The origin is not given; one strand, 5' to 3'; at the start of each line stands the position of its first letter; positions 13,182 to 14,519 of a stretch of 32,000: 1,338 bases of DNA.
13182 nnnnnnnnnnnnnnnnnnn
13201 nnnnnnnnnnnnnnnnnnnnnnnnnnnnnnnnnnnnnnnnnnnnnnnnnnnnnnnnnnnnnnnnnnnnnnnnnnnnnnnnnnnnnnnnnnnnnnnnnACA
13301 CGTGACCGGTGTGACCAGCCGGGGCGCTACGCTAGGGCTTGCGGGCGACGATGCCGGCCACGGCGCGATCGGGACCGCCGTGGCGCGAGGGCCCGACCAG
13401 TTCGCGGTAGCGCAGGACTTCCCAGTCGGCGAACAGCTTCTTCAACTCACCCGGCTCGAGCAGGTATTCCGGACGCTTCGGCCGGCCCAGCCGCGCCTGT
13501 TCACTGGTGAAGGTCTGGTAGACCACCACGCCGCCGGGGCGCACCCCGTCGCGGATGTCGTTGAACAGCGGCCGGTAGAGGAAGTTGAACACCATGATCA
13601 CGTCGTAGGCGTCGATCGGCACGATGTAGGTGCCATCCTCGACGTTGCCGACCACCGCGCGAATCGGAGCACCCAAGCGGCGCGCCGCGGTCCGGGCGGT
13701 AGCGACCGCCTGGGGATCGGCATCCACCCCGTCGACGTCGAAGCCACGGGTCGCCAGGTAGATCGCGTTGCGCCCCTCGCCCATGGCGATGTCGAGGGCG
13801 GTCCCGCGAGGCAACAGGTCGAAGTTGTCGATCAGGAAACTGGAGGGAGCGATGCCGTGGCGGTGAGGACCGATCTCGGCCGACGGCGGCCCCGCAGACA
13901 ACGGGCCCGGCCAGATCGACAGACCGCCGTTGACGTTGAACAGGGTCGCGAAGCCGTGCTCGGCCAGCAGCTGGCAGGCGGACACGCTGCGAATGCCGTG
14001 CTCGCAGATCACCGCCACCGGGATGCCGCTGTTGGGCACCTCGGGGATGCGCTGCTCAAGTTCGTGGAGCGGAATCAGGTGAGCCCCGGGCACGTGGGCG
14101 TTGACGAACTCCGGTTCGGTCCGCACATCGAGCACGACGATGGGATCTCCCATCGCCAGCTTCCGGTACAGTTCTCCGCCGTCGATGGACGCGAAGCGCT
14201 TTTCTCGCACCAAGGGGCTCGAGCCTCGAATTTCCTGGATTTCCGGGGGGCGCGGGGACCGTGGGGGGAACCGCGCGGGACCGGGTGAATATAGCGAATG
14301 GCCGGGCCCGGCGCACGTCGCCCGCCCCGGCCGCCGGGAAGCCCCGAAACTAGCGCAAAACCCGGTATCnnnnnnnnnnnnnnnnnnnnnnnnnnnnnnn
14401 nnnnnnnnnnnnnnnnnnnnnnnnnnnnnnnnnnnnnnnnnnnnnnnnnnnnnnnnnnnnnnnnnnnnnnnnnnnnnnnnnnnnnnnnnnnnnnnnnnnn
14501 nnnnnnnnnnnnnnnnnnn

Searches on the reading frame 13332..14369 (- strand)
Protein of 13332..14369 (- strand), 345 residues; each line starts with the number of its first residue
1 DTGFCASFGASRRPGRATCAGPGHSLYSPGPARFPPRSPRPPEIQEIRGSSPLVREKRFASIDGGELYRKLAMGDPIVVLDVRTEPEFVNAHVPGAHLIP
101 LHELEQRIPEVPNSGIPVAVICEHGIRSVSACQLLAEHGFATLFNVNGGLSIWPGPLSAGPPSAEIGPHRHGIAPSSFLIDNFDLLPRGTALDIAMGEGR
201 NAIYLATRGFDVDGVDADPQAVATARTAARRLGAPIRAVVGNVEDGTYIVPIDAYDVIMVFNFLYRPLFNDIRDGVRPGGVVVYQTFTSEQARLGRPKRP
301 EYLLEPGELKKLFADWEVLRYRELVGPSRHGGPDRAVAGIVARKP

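Call 70: search_protein_families(library=pfam, proteins=[window:13332-14369:-], max_evalue=0.00001)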
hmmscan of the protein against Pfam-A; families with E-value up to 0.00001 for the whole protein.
window:13332-14369:- (345 aa): 5 families
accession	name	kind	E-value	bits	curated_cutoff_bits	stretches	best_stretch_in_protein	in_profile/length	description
PF00581.25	Rhodanese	-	7.4e-14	52.5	22.2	1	66-153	4-99/102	Rhodanese-like domain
PF13649.12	Methyltransf_25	-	2.2e-10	41.5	27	1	192-280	2-97/97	Methyltransferase domain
PF03848.20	TehB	-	2.6e-10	40.5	20.4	1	180-326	23-173/193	Tellurite resistance protein TehB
PF08241.18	Methyltransf_11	-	2.6e-07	31.6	21.2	1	192-282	1-93/95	Methyltransferase domain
PF13489.12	Methyltransf_23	-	1.5e-06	28.5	27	1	186-322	21-138/164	Methyltransferase domain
